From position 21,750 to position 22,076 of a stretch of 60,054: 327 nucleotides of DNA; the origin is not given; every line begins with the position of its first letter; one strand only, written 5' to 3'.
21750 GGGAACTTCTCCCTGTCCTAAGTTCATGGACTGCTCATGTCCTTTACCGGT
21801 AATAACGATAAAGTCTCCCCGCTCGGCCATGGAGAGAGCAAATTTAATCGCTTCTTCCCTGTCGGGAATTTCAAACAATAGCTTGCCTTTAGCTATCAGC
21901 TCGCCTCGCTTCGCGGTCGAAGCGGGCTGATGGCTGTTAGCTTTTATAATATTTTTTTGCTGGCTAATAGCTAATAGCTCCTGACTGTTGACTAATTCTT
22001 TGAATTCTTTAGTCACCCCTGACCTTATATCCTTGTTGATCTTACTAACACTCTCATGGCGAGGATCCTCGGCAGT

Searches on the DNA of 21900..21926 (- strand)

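Call 79: build_rna_model(alignment_id=A3, structure=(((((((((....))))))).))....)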
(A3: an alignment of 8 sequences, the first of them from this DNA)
Model R1 built from alignment A3 (8 sequences, 27 columns); structure: as given.
model positions 27; base pairs 9; branch points 0; effective number of sequences 8; information 1.525 bits per position. Calibrated on 0.2 Mb of random sequence (short: E-values are rough).
structure used (alignment columns):
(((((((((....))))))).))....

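Call 80: search_with_rna_model(model_id=R1, source=window, filters=off, max_evalue=10, show_alignments=6)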
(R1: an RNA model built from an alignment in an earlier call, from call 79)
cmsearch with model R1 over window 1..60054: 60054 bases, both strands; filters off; matches with E-value up to 10: 13.
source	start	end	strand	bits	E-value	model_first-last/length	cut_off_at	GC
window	12397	12423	-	49.6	4.2e-10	1-27/27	no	0.74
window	21900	21926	-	49.6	4.2e-10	1-27/27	no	0.74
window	40061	40086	-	13.5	0.29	1-27/27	no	0.54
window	12401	12427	+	11.6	0.85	1-27/27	no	0.74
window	21907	21924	+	11.3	1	3-20/27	no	0.72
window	43853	43878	-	10.9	1.3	1-27/27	no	0.62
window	42006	42020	+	8.7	4.5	1-27/27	no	0.8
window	18083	18092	-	8.2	5.7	7-16/27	no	0.8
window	56506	56518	+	8.2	5.9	1-27/27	no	0.69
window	20858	20874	+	8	6.5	1-27/27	no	0.71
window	29989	30004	-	7.9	6.9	1-27/27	no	0.62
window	35742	35764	+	7.8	7.3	1-27/27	no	0.48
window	23961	23980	+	7.6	8.4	1-27/27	no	0.4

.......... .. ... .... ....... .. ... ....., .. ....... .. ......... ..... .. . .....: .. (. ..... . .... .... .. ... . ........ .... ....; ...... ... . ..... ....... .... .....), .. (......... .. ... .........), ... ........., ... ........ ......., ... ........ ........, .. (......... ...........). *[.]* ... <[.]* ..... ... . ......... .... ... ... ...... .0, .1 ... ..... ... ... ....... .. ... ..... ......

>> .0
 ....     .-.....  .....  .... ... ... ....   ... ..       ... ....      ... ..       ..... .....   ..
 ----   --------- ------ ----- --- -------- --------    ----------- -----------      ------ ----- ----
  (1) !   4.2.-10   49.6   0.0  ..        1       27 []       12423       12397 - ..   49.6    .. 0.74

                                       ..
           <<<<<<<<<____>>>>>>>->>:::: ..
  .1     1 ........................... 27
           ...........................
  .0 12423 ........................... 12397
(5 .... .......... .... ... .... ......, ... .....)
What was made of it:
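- On REP (repetitive extragenic palindrome): Two copies in 60 kb and no decayed copies (call 80).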

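Call 82: search_with_rna_model(model_id=R1, sources=[L007, L008, L009, L010, L011, L012, L013, L014, L015, L016, L017, L018, L019, L020, L021, L022, L023, L024, L025, L026, L027, L028, L029, L030, L031, L032, L033, L034, L035, L036, L037, L038, L039, L040, L041, L042, L043, L044, L045, L046, L047, L048, L049, L050, L051, L052, L053, L054, L055, L056, L057, L058, L059, L060, L061, L062, L063, L064, L065, L066, L067, L068, L069, L070, L071, L072, L073, L074, L075, L076, L077, L078, L079, L080, L081, L082, L083, L084, L085, L086, L087, L088, L089, L090, L091, L092, L093, L094, L095, L096, L097, L098, L099, L100, L101, L102, L103, L104, L105, L106], max_evalue=1, make_alignment=true)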
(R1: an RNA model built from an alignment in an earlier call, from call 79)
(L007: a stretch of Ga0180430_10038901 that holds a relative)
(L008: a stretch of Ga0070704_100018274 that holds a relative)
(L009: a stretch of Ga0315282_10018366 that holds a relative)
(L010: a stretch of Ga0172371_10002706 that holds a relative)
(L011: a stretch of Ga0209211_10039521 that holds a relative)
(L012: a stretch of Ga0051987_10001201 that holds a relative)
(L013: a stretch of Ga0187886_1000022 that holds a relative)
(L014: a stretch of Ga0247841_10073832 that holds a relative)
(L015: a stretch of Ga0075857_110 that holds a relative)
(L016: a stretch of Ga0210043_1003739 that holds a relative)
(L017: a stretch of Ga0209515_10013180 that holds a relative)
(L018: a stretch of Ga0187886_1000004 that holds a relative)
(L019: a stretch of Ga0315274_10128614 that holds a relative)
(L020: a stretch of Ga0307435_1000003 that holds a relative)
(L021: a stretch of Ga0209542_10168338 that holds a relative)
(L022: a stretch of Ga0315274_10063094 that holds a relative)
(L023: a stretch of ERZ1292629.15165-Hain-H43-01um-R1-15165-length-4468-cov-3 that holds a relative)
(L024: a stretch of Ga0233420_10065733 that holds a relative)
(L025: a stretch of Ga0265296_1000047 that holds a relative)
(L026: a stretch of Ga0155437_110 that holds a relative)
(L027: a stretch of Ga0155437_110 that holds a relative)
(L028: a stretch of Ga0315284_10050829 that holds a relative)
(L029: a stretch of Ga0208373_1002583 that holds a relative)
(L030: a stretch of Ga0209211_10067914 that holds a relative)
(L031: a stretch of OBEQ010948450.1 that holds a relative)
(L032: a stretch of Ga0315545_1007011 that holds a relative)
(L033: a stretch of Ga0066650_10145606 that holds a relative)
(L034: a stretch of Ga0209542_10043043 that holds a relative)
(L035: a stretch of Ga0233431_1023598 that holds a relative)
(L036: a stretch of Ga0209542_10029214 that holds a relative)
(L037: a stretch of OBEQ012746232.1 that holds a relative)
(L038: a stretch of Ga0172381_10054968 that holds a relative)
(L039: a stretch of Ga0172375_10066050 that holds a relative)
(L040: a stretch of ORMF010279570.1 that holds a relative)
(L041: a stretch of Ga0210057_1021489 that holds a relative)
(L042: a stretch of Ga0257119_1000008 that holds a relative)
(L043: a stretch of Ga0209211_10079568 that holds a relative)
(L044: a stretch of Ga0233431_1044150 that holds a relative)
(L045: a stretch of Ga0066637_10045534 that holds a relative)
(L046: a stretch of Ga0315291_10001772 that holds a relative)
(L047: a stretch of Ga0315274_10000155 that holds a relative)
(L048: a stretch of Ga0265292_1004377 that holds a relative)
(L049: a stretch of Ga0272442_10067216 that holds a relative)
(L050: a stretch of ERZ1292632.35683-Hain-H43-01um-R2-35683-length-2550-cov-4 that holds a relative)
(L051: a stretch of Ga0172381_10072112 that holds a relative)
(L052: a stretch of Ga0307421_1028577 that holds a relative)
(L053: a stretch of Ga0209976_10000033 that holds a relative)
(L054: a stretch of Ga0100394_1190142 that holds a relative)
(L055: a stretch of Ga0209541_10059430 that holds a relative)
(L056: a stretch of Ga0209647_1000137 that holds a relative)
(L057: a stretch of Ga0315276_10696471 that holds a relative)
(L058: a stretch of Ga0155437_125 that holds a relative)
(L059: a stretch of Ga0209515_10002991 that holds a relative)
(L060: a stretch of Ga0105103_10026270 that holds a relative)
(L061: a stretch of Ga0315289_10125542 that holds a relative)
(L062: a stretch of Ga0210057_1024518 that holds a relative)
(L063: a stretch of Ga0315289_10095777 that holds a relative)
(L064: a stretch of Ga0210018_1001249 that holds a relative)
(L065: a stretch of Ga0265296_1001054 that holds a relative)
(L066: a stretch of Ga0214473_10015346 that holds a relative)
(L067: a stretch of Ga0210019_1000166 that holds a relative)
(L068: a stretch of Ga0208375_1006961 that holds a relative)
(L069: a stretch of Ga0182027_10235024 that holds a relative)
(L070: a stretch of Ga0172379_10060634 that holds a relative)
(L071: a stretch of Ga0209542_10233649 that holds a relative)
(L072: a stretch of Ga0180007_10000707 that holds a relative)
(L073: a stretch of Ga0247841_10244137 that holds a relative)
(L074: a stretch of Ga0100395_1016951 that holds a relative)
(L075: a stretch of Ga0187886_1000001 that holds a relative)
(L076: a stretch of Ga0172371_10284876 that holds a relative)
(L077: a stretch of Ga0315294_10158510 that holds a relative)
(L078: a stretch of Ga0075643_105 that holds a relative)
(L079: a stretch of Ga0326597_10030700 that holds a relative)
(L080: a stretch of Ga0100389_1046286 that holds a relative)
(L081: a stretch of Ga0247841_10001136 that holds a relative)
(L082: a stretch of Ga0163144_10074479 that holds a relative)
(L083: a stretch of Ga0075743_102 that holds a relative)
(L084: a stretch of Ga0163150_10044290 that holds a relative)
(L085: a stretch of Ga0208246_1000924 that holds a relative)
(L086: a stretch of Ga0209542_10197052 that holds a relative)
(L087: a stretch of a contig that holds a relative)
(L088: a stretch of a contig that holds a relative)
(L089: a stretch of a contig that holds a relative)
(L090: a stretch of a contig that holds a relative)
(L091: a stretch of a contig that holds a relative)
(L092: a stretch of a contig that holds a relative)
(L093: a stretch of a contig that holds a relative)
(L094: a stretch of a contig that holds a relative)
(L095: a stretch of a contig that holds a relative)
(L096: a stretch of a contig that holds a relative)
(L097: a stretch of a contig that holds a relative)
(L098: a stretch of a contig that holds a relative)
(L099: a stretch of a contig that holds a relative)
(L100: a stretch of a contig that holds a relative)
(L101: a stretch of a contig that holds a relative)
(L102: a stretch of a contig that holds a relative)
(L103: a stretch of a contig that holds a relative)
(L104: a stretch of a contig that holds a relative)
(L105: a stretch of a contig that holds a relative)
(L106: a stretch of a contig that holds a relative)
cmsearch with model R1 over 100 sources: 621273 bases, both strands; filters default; matches with E-value up to 1: 118.
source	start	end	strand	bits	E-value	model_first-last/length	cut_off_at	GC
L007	1724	1750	-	49.6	4.3e-09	1-27/27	no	0.74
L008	3605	3631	+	49.6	4.3e-09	1-27/27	no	0.74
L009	8222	8248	+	49.6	4.3e-09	1-27/27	no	0.74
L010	8586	8612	-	49.6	4.3e-09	1-27/27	no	0.74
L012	11446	11472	-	49.6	4.3e-09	1-27/27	no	0.74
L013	1667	1693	+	49.6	4.3e-09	1-27/27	no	0.74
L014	1794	1820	-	49.6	4.3e-09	1-27/27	no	0.74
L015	2705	2731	-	49.6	4.3e-09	1-27/27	no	0.74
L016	5480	5506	-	49.6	4.3e-09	1-27/27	no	0.74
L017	5621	5647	-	49.6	4.3e-09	1-27/27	no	0.74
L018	3788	3814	+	49.6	4.3e-09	1-27/27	no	0.74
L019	2708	2734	+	49.6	4.3e-09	1-27/27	no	0.74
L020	5878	5904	+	49.6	4.3e-09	1-27/27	no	0.74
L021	1075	1101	-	49.6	4.3e-09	1-27/27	no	0.74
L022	340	366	+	49.6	4.3e-09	1-27/27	no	0.74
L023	3185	3211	-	49.6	4.3e-09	1-27/27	no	0.74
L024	836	862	+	49.6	4.3e-09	1-27/27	no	0.74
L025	4529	4555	+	49.6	4.3e-09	1-27/27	no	0.74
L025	4570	4596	+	49.6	4.3e-09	1-27/27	no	0.74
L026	719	745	-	49.6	4.3e-09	1-27/27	no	0.74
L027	4996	5022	-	49.6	4.3e-09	1-27/27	no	0.74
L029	9527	9553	+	49.6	4.3e-09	1-27/27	no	0.74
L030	1152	1178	-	49.6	4.3e-09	1-27/27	no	0.74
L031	4621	4647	-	49.6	4.3e-09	1-27/27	no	0.74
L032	1540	1566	-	49.6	4.3e-09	1-27/27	no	0.74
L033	250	276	-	49.6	4.3e-09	1-27/27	no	0.74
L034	2146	2172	+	49.6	4.3e-09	1-27/27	no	0.74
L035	998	1024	-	49.6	4.3e-09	1-27/27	no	0.74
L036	823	849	-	49.6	4.3e-09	1-27/27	no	0.74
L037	2027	2053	+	49.6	4.3e-09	1-27/27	no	0.74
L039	93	119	-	49.6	4.3e-09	1-27/27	no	0.74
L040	3773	3799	-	49.6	4.3e-09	1-27/27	no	0.74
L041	3043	3069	+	49.6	4.3e-09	1-27/27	no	0.74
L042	1878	1904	+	49.6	4.3e-09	1-27/27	no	0.74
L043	1177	1203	+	49.6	4.3e-09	1-27/27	no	0.74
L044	1363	1389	-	49.6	4.3e-09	1-27/27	no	0.74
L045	1827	1853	+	49.6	4.3e-09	1-27/27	no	0.74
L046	10355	10381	-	49.6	4.3e-09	1-27/27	no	0.74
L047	3066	3092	+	49.6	4.3e-09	1-27/27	no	0.74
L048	4027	4053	-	49.6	4.3e-09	1-27/27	no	0.74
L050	2100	2126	+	49.6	4.3e-09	1-27/27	no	0.74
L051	1758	1784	-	49.6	4.3e-09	1-27/27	no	0.74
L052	640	666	-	49.6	4.3e-09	1-27/27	no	0.74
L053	468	494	+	49.6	4.3e-09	1-27/27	no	0.74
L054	485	511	-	49.6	4.3e-09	1-27/27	no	0.74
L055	3929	3955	+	49.6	4.3e-09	1-27/27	no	0.74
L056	123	149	+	49.6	4.3e-09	1-27/27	no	0.74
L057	725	751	-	49.6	4.3e-09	1-27/27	no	0.74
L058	1786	1812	-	49.6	4.3e-09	1-27/27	no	0.74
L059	5840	5866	+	49.6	4.3e-09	1-27/27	no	0.74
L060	1860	1886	+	49.6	4.3e-09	1-27/27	no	0.74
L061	252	278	-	49.6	4.3e-09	1-27/27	no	0.74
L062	432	458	+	49.6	4.3e-09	1-27/27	no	0.74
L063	2173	2199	+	49.6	4.3e-09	1-27/27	no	0.74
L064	4276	4302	+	49.6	4.3e-09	1-27/27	no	0.74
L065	12473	12499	-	49.6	4.3e-09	1-27/27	no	0.74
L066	6924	6950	+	49.6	4.3e-09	1-27/27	no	0.74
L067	3123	3149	+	49.6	4.3e-09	1-27/27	no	0.74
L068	7241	7267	-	49.6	4.3e-09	1-27/27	no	0.74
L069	962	988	-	49.6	4.3e-09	1-27/27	no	0.74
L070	2307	2333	+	49.6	4.3e-09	1-27/27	no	0.74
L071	878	904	-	49.6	4.3e-09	1-27/27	no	0.74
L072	12533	12559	-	49.6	4.3e-09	1-27/27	no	0.74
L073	913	939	+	49.6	4.3e-09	1-27/27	no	0.74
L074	2035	2061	+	49.6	4.3e-09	1-27/27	no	0.74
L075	5128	5154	-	49.6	4.3e-09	1-27/27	no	0.74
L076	1121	1147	-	49.6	4.3e-09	1-27/27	no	0.74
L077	1253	1279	-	49.6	4.3e-09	1-27/27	no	0.74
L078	1548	1574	-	49.6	4.3e-09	1-27/27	no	0.74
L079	2733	2759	-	49.6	4.3e-09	1-27/27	no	0.74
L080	1301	1327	+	49.6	4.3e-09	1-27/27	no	0.74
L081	210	236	+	49.6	4.3e-09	1-27/27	no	0.74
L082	4458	4484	+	49.6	4.3e-09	1-27/27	no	0.74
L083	7252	7278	+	49.6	4.3e-09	1-27/27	no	0.74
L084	1384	1410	-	49.6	4.3e-09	1-27/27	no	0.74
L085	1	27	+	49.6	4.3e-09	1-27/27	no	0.74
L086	1103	1129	-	49.6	4.3e-09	1-27/27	no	0.74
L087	950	976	+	49.6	4.3e-09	1-27/27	no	0.74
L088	1864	1890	+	49.6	4.3e-09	1-27/27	no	0.74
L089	799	825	-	49.6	4.3e-09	1-27/27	no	0.74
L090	4422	4448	-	49.6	4.3e-09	1-27/27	no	0.74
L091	8967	8993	-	49.6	4.3e-09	1-27/27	no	0.74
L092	362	388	-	49.6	4.3e-09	1-27/27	no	0.74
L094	8638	8664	-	49.6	4.3e-09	1-27/27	no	0.74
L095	7950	7976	-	49.6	4.3e-09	1-27/27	no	0.74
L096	925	951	+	49.6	4.3e-09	1-27/27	no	0.74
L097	1099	1125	+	49.6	4.3e-09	1-27/27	no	0.74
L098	6600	6626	-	49.6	4.3e-09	1-27/27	no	0.74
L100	178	204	-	49.6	4.3e-09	1-27/27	no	0.74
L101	3019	3045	+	49.6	4.3e-09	1-27/27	no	0.74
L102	6220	6246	+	49.6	4.3e-09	1-27/27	no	0.74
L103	1265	1291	-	49.6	4.3e-09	1-27/27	no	0.74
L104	6857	6883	+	49.6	4.3e-09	1-27/27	no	0.74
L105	335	361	+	49.6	4.3e-09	1-27/27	no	0.74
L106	244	270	+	49.6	4.3e-09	1-27/27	no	0.74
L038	2530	2556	-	47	1.9e-08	1-27/27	no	0.7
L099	1621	1647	+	46.8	2.1e-08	1-27/27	no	0.7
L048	4282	4308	-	43.9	1.1e-07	1-27/27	no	0.7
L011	4094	4120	-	37.6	3.8e-06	1-27/27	no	0.63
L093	1588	1614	-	37.6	3.8e-06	1-27/27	no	0.63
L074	2264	2308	+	37.4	4.2e-06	1-27/27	no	0.78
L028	623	645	+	34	2.9e-05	1-23/27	no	0.74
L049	581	601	+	30.3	0.00024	2-22/27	no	0.71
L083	5661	5693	+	28.1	0.00081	1-27/27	no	0.64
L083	6593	6625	+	28.1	0.00081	1-27/27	no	0.64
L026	440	469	-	24.9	0.0048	1-27/27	no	0.7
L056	1129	1152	-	23.6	0.01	1-27/27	no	0.67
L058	4460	4481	+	21.1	0.042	1-27/27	no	0.77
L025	4322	4382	+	19.7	0.093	1-27/27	no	0.74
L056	8847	8879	-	18.3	0.2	1-27/27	no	0.79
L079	2205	2231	+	18.2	0.21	1-27/27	no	0.7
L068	3663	3689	+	17.3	0.37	1-27/27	no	0.78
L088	2690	2719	+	16.6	0.54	1-27/27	no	0.7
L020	3435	3490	-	16.3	0.64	1-27/27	no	0.52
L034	2142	2167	-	15.8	0.85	1-27/27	no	0.73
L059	5835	5861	-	15.6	0.93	1-27/27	no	0.74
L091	8972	8998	+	15.6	0.93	1-27/27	no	0.74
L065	12512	12572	+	15.5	0.96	1-27/27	no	0.72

Alignment A4: 118 matches aligned to the model, 71 columns, each read 5' to 3' on its own strand. Consensus structure (alignment columns), stored with it:
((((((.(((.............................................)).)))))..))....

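Call 83: search_with_rna_model(model_id=R1, sources=[L107, L108, L109, L110, L111, L112, L113, L114, L115, L116, L117, L118, L119, L120, L121, L122, L123, L124, L125, L126, L127, L128, L129, L130, L131, L132, L133, L134, L135, L136, L137, L138, L139, L140, L141, L142, L143, L144, L145, L146, L147, L148, L149, L150, L151, L152, L153, L154, L155, L156, L157, L158, L159, L160, L161, L162, L163, L164, L165, L166, L167, L168, L169, L170, L171, L172, L173, L174, L175, L176, L177, L178, L179], max_evalue=1, make_alignment=true)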
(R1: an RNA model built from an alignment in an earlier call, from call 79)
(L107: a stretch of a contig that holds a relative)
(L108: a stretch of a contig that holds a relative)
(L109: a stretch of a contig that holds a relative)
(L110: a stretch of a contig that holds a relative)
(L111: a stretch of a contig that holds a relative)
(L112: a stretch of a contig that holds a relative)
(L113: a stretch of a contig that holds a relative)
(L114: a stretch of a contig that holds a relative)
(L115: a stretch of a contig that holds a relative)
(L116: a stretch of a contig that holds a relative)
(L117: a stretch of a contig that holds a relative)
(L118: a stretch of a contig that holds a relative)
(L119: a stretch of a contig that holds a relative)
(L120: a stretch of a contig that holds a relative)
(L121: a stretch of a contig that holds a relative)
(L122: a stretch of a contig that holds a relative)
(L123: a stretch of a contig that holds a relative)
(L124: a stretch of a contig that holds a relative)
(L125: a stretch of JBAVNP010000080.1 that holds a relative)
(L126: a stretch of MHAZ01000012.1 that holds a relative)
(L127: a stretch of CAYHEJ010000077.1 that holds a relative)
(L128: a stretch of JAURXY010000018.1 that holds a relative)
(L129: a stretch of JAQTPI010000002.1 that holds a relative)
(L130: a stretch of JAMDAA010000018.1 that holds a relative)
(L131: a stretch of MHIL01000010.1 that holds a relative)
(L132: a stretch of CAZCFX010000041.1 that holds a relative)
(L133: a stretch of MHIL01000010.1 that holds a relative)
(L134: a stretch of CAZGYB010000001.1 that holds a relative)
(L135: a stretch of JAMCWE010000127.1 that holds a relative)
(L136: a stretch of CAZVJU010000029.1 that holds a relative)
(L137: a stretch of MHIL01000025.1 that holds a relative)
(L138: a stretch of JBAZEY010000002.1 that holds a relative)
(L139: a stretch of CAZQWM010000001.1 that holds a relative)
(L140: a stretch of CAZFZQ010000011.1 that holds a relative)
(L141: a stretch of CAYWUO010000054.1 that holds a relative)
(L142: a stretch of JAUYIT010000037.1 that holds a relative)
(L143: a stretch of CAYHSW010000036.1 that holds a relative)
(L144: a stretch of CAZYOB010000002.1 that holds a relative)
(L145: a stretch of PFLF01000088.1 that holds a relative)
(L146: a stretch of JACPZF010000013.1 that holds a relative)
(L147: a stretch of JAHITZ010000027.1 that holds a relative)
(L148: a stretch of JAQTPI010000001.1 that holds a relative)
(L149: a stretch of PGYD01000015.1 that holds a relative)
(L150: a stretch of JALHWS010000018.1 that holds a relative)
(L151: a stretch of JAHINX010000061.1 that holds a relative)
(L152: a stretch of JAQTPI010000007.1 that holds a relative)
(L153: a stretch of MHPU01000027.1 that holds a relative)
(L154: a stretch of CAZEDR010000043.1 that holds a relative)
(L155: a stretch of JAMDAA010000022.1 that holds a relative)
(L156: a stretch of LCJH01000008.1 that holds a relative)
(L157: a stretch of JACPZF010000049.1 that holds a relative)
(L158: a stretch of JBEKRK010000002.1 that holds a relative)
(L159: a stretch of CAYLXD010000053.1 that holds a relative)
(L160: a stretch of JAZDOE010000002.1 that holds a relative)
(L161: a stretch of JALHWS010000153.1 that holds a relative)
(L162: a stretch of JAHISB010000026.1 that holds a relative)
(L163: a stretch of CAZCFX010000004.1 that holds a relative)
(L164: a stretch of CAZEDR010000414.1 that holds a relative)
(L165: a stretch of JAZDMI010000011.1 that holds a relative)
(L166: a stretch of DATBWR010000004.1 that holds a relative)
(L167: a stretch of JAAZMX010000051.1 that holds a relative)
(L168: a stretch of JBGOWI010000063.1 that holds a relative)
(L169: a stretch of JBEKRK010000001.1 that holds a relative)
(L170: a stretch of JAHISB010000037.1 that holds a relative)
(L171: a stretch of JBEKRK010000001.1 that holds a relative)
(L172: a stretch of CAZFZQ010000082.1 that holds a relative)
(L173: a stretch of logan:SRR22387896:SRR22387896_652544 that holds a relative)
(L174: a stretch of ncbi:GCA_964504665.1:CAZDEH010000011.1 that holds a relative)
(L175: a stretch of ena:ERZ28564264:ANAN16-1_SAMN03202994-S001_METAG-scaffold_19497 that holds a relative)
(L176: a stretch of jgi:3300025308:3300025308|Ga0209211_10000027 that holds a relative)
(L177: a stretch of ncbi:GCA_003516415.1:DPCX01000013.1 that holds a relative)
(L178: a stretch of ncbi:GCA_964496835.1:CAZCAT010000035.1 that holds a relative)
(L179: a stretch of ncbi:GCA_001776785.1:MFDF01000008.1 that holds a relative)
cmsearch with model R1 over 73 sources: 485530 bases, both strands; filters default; matches with E-value up to 1: 87.
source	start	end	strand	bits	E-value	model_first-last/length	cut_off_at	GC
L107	5915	5941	+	49.6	3.4e-09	1-27/27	no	0.74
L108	187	213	+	49.6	3.4e-09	1-27/27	no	0.74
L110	1048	1074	+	49.6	3.4e-09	1-27/27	no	0.74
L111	721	747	-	49.6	3.4e-09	1-27/27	no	0.74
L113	3675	3701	-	49.6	3.4e-09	1-27/27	no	0.74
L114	6968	6994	+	49.6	3.4e-09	1-27/27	no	0.74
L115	80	106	+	49.6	3.4e-09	1-27/27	no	0.74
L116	6180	6206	-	49.6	3.4e-09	1-27/27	no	0.74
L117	125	151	+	49.6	3.4e-09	1-27/27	no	0.74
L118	5308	5334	+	49.6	3.4e-09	1-27/27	no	0.74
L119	2618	2644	+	49.6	3.4e-09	1-27/27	no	0.74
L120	909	935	+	49.6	3.4e-09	1-27/27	no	0.74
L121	7455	7481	-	49.6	3.4e-09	1-27/27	no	0.74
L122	11963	11989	-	49.6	3.4e-09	1-27/27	no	0.74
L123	1454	1480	+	49.6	3.4e-09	1-27/27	no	0.74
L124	279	305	+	49.6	3.4e-09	1-27/27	no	0.74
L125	2469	2495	-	49.6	3.4e-09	1-27/27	no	0.74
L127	638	664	-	49.6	3.4e-09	1-27/27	no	0.74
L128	6613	6639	-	49.6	3.4e-09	1-27/27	no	0.74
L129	3100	3126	+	49.6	3.4e-09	1-27/27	no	0.74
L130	1958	1984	-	49.6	3.4e-09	1-27/27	no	0.74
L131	2868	2894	-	49.6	3.4e-09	1-27/27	no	0.74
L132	2844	2870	+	49.6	3.4e-09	1-27/27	no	0.74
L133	1695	1721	-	49.6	3.4e-09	1-27/27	no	0.74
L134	6844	6870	+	49.6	3.4e-09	1-27/27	no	0.74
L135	7468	7494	-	49.6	3.4e-09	1-27/27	no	0.74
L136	3586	3612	+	49.6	3.4e-09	1-27/27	no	0.74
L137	1557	1583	-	49.6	3.4e-09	1-27/27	no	0.74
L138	2522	2548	-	49.6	3.4e-09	1-27/27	no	0.74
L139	2701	2727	+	49.6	3.4e-09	1-27/27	no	0.74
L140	4862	4888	+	49.6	3.4e-09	1-27/27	no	0.74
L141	872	898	+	49.6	3.4e-09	1-27/27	no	0.74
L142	4396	4422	+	49.6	3.4e-09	1-27/27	no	0.74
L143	2042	2068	+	49.6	3.4e-09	1-27/27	no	0.74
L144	4779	4805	+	49.6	3.4e-09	1-27/27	no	0.74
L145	6470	6496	-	49.6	3.4e-09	1-27/27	no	0.74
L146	859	885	+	49.6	3.4e-09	1-27/27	no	0.74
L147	2271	2297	+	49.6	3.4e-09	1-27/27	no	0.74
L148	4654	4680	-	49.6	3.4e-09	1-27/27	no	0.74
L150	7491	7517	+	49.6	3.4e-09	1-27/27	no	0.74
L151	5060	5086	-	49.6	3.4e-09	1-27/27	no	0.74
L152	7515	7541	+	49.6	3.4e-09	1-27/27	no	0.74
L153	7159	7185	-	49.6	3.4e-09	1-27/27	no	0.74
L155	5955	5981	+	49.6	3.4e-09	1-27/27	no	0.74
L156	1250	1276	-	49.6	3.4e-09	1-27/27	no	0.74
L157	386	412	+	49.6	3.4e-09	1-27/27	no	0.74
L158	809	835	+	49.6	3.4e-09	1-27/27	no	0.74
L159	2999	3025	+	49.6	3.4e-09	1-27/27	no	0.74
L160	4109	4135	+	49.6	3.4e-09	1-27/27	no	0.74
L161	3393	3419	-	49.6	3.4e-09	1-27/27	no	0.74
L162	5276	5302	+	49.6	3.4e-09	1-27/27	no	0.74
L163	5275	5301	+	49.6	3.4e-09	1-27/27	no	0.74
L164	319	345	-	49.6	3.4e-09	1-27/27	no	0.74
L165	169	195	-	49.6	3.4e-09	1-27/27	no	0.74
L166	513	539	-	49.6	3.4e-09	1-27/27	no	0.74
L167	4099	4125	-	49.6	3.4e-09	1-27/27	no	0.74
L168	1311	1337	-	49.6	3.4e-09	1-27/27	no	0.74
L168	2414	2440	-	49.6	3.4e-09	1-27/27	no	0.74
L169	7503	7529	-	49.6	3.4e-09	1-27/27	no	0.74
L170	1971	1997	-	49.6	3.4e-09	1-27/27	no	0.74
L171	7553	7579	+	49.6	3.4e-09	1-27/27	no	0.74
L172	111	137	-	49.6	3.4e-09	1-27/27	no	0.74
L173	1500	1526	-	49.6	3.4e-09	1-27/27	no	0.74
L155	2143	2169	+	48.8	5.4e-09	1-27/27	no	0.78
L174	2763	2789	-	46.8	1.7e-08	1-27/27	no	0.7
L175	1472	1498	-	46.8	1.7e-08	1-27/27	no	0.7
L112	1325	1351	-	46.8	1.7e-08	1-27/27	no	0.7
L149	5536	5562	+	46.3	2.2e-08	1-27/27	no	0.7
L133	7892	7918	+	44.1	7.5e-08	1-27/27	no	0.78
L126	7791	7817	-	37.6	3e-06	1-27/27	no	0.63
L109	7338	7358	+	30.3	0.00019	2-22/27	no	0.71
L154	5615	5635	-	30.3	0.00019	2-22/27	no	0.71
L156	1903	1935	-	28.1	0.00064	1-27/27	no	0.64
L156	2835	2867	-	28.1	0.00064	1-27/27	no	0.64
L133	1416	1445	-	24.9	0.0038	1-27/27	no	0.7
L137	4231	4252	+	21.1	0.033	1-27/27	no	0.77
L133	7888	7914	-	19.8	0.067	1-27/27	no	0.74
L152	7511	7537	-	17.9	0.2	1-27/27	no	0.7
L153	3581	3607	+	17.3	0.29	1-27/27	no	0.78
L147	3097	3126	+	16.6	0.42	1-27/27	no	0.7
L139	258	313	-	16.3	0.5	1-27/27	no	0.52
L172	115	141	+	16.1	0.55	1-27/27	no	0.78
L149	5528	5557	-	15.8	0.67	1-27/27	no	0.73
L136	3582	3607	-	15.8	0.67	1-27/27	no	0.73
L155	2139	2164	-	15.6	0.74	1-27/27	no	0.69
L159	3073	3094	-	15.3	0.84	1-27/27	no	0.77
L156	1875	1902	-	15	1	1-27/27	no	0.64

Alignment A5: 87 matches aligned to the model, 76 columns, each read 5' to 3' on its own strand. Consensus structure (alignment columns), stored with it:
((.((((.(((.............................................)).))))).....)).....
